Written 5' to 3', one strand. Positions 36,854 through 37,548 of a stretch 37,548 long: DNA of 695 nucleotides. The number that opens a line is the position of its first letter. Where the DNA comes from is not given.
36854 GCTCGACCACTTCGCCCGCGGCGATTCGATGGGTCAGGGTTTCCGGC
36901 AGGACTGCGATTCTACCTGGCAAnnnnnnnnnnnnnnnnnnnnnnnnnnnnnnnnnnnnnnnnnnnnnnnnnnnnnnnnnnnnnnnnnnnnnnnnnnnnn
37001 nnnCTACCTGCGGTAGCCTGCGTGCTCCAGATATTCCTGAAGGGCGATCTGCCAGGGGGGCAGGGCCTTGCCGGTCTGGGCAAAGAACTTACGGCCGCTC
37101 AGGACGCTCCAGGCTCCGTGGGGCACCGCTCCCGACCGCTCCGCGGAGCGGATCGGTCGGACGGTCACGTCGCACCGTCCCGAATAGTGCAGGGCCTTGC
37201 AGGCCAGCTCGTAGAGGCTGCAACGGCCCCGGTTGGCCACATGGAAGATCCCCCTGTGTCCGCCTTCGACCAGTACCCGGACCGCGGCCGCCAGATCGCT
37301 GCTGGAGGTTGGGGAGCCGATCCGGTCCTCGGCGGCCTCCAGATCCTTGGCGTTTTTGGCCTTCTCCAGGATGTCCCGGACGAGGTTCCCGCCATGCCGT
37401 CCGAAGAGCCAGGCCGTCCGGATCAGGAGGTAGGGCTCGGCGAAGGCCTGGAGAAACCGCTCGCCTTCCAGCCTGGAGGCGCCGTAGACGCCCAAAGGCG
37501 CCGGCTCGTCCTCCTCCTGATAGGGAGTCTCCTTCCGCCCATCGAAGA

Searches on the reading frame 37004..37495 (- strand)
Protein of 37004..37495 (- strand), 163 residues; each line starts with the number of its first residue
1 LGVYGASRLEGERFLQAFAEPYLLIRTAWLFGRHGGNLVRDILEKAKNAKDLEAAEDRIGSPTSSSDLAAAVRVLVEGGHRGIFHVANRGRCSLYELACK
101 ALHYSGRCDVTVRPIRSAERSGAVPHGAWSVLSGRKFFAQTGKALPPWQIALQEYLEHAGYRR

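Call 8: search_protein_families(library=pfam, proteins=[window:37004-37495:-])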
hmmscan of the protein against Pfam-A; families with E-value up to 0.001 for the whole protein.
window:37004-37495:- (163 aa): 1 family
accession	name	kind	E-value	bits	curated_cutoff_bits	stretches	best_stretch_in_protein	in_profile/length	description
PF04321.23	RmlD_sub_bind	-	7.3e-35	120.9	27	1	2-158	123-284/287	RmlD substrate binding domain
